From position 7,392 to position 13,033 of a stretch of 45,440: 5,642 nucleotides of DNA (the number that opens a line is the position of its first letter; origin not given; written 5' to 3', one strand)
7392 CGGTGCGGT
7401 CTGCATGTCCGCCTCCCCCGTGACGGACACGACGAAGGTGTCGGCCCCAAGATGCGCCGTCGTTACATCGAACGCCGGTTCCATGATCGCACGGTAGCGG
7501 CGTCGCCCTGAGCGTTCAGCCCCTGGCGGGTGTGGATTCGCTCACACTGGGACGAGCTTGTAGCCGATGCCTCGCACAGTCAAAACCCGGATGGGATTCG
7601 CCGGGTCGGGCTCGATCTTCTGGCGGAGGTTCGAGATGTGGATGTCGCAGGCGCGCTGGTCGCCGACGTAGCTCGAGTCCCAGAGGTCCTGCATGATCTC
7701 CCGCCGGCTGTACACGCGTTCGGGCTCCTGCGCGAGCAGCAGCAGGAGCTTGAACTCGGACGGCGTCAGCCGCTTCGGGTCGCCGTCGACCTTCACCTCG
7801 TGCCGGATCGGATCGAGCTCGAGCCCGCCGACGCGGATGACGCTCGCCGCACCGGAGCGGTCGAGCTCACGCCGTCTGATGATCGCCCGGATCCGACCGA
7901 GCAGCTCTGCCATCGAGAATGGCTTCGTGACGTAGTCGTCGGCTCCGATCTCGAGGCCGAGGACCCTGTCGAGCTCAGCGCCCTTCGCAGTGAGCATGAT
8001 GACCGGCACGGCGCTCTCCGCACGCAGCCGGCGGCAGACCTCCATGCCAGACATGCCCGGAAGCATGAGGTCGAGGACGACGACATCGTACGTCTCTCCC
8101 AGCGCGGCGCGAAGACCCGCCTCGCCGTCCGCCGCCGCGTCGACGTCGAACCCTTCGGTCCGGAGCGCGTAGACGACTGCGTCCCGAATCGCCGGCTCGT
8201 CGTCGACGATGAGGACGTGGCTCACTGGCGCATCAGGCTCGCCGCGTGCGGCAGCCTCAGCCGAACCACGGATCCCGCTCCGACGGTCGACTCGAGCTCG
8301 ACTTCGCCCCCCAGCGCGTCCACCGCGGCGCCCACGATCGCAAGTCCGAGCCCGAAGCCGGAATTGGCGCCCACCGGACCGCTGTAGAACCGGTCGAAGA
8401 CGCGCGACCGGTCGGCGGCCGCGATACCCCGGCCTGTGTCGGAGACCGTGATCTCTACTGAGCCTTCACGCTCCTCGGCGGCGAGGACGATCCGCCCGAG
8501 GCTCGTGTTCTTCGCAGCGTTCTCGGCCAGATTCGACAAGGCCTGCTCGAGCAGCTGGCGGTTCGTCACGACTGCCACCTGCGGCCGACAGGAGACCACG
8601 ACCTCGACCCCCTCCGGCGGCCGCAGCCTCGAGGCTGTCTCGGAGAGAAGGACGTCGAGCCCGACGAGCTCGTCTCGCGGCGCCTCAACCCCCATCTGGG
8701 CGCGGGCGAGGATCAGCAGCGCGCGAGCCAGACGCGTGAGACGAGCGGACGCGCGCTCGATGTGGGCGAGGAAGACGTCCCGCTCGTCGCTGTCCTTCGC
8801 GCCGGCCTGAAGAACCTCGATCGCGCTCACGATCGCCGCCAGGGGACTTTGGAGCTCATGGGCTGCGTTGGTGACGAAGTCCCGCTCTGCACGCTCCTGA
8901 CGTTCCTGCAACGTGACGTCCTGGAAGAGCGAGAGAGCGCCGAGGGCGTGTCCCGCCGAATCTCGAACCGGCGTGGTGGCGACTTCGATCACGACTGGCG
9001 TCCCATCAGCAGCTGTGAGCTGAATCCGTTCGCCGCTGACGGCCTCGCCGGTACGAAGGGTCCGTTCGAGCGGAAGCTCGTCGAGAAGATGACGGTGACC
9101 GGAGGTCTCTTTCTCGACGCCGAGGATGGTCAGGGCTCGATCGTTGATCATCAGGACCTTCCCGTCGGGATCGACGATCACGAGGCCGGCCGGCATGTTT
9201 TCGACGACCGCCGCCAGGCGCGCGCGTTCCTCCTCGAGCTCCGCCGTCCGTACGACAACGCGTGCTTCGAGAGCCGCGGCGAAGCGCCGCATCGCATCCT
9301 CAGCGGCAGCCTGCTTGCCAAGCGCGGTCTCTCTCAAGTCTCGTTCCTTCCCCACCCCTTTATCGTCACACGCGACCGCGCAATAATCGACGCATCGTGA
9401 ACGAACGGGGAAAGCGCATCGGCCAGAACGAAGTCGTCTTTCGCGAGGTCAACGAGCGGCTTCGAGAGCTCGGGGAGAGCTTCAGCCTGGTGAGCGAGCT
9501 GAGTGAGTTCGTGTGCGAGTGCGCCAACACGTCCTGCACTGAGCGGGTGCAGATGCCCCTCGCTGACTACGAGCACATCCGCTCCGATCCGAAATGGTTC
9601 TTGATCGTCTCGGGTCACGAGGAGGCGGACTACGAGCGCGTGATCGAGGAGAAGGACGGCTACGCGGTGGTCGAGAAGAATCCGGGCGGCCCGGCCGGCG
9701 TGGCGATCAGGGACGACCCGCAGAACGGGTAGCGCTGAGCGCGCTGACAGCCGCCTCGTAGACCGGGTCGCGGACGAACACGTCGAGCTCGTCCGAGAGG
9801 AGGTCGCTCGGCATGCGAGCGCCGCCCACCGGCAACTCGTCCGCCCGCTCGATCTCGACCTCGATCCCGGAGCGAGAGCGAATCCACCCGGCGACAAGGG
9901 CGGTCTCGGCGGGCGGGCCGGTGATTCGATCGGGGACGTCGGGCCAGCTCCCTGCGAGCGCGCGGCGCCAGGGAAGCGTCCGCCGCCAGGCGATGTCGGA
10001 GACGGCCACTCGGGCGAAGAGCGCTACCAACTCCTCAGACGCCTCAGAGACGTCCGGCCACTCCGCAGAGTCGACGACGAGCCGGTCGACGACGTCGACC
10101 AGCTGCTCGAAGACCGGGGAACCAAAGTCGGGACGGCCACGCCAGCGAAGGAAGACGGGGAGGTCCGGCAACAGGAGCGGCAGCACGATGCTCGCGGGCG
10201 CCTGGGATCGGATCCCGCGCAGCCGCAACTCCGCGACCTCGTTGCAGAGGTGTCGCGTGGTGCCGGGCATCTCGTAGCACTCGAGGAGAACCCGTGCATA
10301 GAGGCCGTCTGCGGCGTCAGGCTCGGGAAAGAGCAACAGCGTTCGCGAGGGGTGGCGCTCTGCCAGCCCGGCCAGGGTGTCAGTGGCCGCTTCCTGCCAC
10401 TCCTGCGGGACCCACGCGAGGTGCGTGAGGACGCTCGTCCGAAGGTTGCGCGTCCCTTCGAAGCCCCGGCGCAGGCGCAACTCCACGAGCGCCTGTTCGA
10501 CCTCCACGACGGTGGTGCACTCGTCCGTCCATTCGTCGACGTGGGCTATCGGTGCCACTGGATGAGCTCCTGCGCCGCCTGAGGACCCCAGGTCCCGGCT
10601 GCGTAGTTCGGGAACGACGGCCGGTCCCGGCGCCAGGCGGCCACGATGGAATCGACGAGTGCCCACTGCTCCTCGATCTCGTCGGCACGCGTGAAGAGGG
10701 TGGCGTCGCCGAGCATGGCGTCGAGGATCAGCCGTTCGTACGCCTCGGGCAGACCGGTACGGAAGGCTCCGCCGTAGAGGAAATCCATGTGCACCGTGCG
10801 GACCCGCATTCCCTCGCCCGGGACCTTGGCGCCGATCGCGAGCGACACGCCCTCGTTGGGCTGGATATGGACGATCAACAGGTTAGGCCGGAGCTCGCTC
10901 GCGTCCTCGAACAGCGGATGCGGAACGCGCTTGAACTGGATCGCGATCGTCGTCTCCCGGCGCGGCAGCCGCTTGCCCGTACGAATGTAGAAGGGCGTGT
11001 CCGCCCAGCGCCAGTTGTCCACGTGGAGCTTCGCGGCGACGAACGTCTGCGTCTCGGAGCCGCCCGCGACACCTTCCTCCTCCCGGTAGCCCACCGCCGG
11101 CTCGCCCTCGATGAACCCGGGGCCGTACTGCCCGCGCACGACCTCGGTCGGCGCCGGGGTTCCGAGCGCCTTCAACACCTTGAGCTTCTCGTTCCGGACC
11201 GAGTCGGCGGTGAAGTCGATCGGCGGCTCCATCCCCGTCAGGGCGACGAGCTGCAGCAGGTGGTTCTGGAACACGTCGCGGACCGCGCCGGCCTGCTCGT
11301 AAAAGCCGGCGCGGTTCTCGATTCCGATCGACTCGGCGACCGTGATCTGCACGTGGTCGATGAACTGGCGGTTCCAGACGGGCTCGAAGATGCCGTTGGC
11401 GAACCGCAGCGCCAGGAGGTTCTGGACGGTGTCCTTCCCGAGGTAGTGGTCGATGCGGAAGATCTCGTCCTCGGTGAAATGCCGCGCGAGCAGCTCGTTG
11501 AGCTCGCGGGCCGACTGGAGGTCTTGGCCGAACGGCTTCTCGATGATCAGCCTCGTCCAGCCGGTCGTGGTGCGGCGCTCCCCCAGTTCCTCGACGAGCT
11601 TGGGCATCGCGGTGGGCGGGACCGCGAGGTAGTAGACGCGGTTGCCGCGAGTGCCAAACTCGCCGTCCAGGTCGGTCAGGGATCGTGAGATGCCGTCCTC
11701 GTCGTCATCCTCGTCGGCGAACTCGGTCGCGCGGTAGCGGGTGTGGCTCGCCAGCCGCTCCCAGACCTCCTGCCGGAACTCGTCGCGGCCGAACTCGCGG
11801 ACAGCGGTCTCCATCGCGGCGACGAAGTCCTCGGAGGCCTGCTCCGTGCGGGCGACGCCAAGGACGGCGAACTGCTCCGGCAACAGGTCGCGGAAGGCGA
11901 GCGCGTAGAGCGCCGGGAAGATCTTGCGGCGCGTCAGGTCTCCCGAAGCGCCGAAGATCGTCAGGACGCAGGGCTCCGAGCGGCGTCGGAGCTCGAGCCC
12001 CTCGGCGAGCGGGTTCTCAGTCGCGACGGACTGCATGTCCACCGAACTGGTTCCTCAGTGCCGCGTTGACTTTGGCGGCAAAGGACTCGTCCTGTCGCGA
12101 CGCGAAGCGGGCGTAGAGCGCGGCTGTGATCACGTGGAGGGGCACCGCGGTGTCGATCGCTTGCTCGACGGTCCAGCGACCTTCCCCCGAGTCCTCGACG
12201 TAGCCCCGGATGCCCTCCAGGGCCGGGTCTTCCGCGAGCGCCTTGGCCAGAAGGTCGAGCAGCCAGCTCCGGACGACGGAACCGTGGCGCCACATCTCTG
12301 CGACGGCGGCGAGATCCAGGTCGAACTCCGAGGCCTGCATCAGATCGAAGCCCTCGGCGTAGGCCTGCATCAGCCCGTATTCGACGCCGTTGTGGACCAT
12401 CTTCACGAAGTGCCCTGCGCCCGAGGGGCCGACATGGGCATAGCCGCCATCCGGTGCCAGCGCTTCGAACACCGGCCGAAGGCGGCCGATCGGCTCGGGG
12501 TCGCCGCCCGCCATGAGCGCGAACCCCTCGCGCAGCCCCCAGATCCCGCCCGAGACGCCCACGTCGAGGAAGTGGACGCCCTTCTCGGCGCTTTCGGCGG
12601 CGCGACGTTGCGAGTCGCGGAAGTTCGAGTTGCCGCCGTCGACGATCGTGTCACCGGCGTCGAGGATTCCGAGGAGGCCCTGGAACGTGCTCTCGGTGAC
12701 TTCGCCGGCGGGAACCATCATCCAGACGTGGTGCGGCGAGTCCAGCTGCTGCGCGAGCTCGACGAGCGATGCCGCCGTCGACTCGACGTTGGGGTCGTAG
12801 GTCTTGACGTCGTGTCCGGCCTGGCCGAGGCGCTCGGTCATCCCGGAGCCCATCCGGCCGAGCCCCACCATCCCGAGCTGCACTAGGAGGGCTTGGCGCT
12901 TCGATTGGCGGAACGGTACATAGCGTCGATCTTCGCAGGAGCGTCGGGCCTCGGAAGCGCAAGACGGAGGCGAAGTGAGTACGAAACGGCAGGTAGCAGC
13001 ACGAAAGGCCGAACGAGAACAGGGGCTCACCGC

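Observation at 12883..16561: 3.67-kb IS5-like unit inserted exactly in the pgi-stop/gnd-start overlap, with CTAG duplication and 16/17 terminal inverted repeats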

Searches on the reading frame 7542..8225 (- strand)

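Call 56: search_protein_families(library=pfam, proteins=[window:7542-8225:-], max_evalue=0.00001)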
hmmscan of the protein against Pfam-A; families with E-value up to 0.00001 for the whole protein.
window:7542-8225:- (227 aa): 2 families
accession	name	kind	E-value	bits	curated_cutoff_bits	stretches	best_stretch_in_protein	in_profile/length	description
PF00072.30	Response_reg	-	2.8e-31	108.4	30.2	1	4-112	1-110/111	Response regulator receiver domain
PF00486.34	Trans_reg_C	-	3.6e-24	85.1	26.2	1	150-224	3-77/77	Transcriptional regulatory protein, C terminal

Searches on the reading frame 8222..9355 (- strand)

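Call 56: search_protein_families(library=pfam, proteins=[window:8222-9355:-], max_evalue=0.00001)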
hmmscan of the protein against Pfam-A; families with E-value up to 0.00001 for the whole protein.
window:8222-9355:- (377 aa): 6 families
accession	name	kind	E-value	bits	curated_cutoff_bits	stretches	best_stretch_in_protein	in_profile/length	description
PF02518.31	HATPase_c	-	5.5e-23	82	26.4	1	266-370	3-109/111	Histidine kinase-, DNA gyrase B-, and HSP90-like ATPase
PF00989.32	PAS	-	2e-13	50.8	22.6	1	46-147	2-113/113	PAS fold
PF00512.31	HisKA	-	9.7e-12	45.2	26.9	1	157-221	2-65/66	His Kinase A (phospho-acceptor) domain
PF08448.16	PAS_4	-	6.8e-10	39.6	23.1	1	51-151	1-109/110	PAS fold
PF13188.13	PAS_8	-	5.5e-09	36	21.8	1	45-98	1-54/65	PAS domain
PF13426.13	PAS_9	-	1.5e-08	35.3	27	1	55-148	1-102/103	PAS domain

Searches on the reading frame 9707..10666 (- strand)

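Call 56: search_protein_families(library=pfam, proteins=[window:9707-10666:-], max_evalue=0.00001)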
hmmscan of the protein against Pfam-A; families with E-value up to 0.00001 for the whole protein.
window:9707-10666:- (319 aa): 2 families
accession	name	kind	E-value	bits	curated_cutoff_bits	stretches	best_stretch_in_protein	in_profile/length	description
PF10128.15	OpcA_G6PD_assem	-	5.9e-20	71.9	27.9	1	101-213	4-116/118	Glucose-6-phosphate dehydrogenase subunit N-terminal domain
PF20171.3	OpcA_G6PD_C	-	2.6e-06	28.3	27.7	0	221-275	2-66/135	Glucose-6-phosphate dehydrogenase subunit C-terminal domain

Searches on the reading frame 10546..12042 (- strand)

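Call 56: search_protein_families(library=pfam, proteins=[window:10546-12042:-], max_evalue=0.00001)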
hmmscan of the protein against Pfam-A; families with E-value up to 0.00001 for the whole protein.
window:10546-12042:- (498 aa): 2 families
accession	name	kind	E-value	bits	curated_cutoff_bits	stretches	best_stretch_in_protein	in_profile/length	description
PF02781.21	G6PD_C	-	3.6e-118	394.4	27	1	210-495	1-289/296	Glucose-6-phosphate dehydrogenase, C-terminal domain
PF00479.28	G6PD_N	-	4.3e-57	194.2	22.1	1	29-208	2-183/183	Glucose-6-phosphate dehydrogenase, NAD binding domain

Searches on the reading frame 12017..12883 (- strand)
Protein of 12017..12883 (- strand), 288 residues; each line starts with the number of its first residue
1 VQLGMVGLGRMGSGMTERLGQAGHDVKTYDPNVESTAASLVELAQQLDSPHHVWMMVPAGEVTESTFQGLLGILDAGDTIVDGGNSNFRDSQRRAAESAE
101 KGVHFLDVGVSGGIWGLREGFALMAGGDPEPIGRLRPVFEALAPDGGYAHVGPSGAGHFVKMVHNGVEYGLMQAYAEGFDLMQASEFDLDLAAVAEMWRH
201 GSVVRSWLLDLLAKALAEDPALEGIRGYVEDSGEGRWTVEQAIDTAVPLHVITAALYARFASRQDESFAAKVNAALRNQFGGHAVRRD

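Call 9: search_protein_families(library=pfam, proteins=[window:12017-12883:-], max_evalue=0.01)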
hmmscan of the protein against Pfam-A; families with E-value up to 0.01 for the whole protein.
window:12017-12883:- (288 aa): 6 families
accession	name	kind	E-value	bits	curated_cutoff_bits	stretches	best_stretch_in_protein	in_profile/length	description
PF03446.21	NAD_binding_2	-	2.5e-33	115.8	21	1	3-144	2-154/161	NAD binding domain of 6-phosphogluconate dehydrogenase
PF00393.24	6PGD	-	2.7e-24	86.5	27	1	157-267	1-118/290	6-phosphogluconate dehydrogenase, C-terminal domain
PF02826.25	2-Hacid_dh_C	-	0.0005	19.9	25.1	1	2-66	38-108/178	D-isomer specific 2-hydroxyacid dehydrogenase, NAD binding domain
PF02737.24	3HCDH_N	-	0.00057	20.3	22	1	3-49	2-48/180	3-hydroxyacyl-CoA dehydrogenase, NAD binding domain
PF03807.23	F420_oxidored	-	0.0009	20.2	21.6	1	3-40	2-41/94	NADP oxidoreductase coenzyme F420-dependent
PF14833.11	NAD_binding_11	-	0.0034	18.1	30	1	155-211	1-55/122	NAD-binding of NADP-dependent 3-hydroxyisobutyrate dehydrogenase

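Call 10: search_protein_families(library=ncbifam, proteins=[window:12017-12883:-], max_evalue=0.01)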
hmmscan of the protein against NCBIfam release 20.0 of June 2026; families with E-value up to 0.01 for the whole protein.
window:12017-12883:- (288 aa): 15 families
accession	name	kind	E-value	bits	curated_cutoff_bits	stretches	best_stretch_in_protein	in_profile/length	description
NF007161.0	PRK09599.1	subfamily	2.3e-128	427.7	271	1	1-287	1-300/302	NADP-dependent phosphogluconate dehydrogenase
TIGR00872.1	gnd_rel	equivalog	2.6e-111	371.6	297.2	1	1-287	1-297/299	phosphogluconate dehydrogenase (NAD(+)-dependent, decarboxylating)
NF006765.0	PRK09287.1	equivalog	1.1e-61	209.2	413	1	2-270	5-299/476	NADP-dependent phosphogluconate dehydrogenase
TIGR00873.1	gnd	equivalog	3.6e-57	194.2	426.7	1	3-270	2-295/467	decarboxylating NADP(+)-dependent phosphogluconate dehydrogenase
TIGR01692.1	HIBADH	equivalog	2.3e-18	66.6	291.6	1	6-210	2-212/288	3-hydroxyisobutyrate dehydrogenase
TIGR01505.1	tartro_sem_red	equivalog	2.3e-18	66.4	340.75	1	3-194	2-202/291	2-hydroxy-3-oxopropionate reductase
NF011633.0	PRK15059.1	equivalog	3.6e-16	59.2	451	1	1-165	1-173/292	2-hydroxy-3-oxopropionate reductase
NF008592.0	PRK11559.1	equivalog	1.9e-14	53.7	397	1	1-181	3-192/296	2-hydroxy-3-oxopropionate reductase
NF012005.0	PRK15461.1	equivalog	1.6e-13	50.5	348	1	3-192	4-202/298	sulfolactaldehyde 3-reductase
NF043037.1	ThreonDh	equivalog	2e-13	50.5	350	1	2-210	4-219/297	L-threonate dehydrogenase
NF006124.0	PRK08268.1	subfamily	4.8e-05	22.5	508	1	2-49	9-56/507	3-hydroxyacyl-CoA dehydrogenase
NF042925.1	FHMPC_DH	equivalog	7.1e-05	22.2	500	1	2-40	2-40/304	5-formyl-3-hydroxy-2-methylpyridine 4-carboxylate 5-dehydrogenase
TIGR02279.1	PaaC-3OHAcCoADH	equivalog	0.0004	19.4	669.4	1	2-49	7-54/503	3-hydroxyacyl-CoA dehydrogenase PaaH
TIGR01327.1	PGDH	equivalog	0.0015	17.4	454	1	2-40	140-178/525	phosphoglycerate dehydrogenase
NF005875.0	PRK07819.1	subfamily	0.0025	17.2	319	1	2-48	7-53/287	3-hydroxybutyryl-CoA dehydrogenase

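Call 20: find_related_loci(query=window:12017-12883:-, collection=genome_contigs, flank=3000)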
Query window:12017-12883:- (288 aa) in genome_contigs; peptide patterns used: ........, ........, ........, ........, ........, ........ (x = any residue, [..] = any of these).
600 stretches matched a pattern (row limit reached: there are more); 598 encode a relative of the query (tblastn E <= 1e-3); the best 80 are kept; 80 distinct loci.
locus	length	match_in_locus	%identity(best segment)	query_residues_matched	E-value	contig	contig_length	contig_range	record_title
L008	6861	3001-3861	72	1-286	2e-135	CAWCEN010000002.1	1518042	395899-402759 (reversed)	MAG: uncultured Actinomycetes bacterium isolate MFD09267.bin.2.335 genome assembly, contig: contig_11237, whole genome s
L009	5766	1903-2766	67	1-286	2e-127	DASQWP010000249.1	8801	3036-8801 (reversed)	MAG TPA_asm: Gaiellaceae bacterium isolate SMAG_U11016 k141_263237, whole genome shotgun sequence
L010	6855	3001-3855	67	1-283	6e-125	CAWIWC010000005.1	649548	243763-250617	MAG: uncultured Actinomycetes bacterium isolate MFD04850.bin.1.100 genome assembly, contig: contig_16817, whole genome s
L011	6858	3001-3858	65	1-286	2e-120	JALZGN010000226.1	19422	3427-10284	MAG: Actinomycetota bacterium isolate SAD bin10 SC8822-24_k127_2056851, whole genome shotgun sequence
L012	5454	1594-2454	66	1-286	3e-119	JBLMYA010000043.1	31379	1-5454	MAG: Verrucomicrobiota bacterium isolate MAG241 PRJNA957066_bin23_renamed_42, whole genome shotgun sequence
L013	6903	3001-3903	58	1-287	1e-112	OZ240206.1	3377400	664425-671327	MAG: Dehalococcoidia bacterium isolate 2e453fae-0281-4c22-a0b3-57af5dde5db4 genome assembly, chromosome: 1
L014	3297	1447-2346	58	1-287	2e-111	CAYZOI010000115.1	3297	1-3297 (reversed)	MAG TPA_asm: uncultured Dehalococcoidaceae bacterium isolate SRP077602_co2_376 genome assembly, contig: NODE_43973_lengt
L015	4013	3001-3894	54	1-288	4e-108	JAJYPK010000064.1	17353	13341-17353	MAG: Bacillota bacterium isolate DS3.bin52 NODE_3290_length_17353_cov_2.148206, whole genome shotgun sequence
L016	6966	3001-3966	54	1-283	3e-107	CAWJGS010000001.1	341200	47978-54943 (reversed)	MAG: uncultured Actinomycetes bacterium isolate MFD00392.bin.2.206 genome assembly, contig: contig_2240, whole genome sh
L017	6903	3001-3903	57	1-286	4e-107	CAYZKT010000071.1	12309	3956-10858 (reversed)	MAG TPA_asm: uncultured Syntrophaceae bacterium isolate binchicken_co26_226 genome assembly, contig: NODE_6509_length_12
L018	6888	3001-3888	59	1-285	6e-107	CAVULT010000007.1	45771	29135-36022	MAG: Candidatus Aminicenantes bacterium isolate MFD01872.bin.3.371 genome assembly, contig: contig_130185, whole genome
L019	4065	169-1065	56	1-286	2e-106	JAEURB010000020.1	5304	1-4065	MAG: Anaerolineae bacterium isolate new MAG-266 k141_767051, whole genome shotgun sequence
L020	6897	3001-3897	59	1-288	2e-105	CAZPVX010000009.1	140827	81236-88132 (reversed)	MAG TPA_asm: uncultured Anaerolineae bacterium isolate SRP263991_co5_64 genome assembly, contig: NODE_251_length_140827_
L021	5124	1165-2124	51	1-283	2e-104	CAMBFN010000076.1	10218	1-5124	MAG: Comamonas sp. lk isolate MsH-30apr19-302 genome assembly, contig: MsH-30apr19-C14222, whole genome shotgun sequence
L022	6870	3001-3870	57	1-287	4e-104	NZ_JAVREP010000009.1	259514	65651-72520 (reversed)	Nocardiopsis lambiniae strain DSM 44743 NODE_9_length_259514_cov_28.172545, whole genome shotgun sequence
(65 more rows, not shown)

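Call 22: find_encoding_contigs(protein=window:12017-12883:-, flank=6000, max_places=6)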
Protein window:12017-12883:- (288 aa): no gene with exactly this product is on record in the collection.
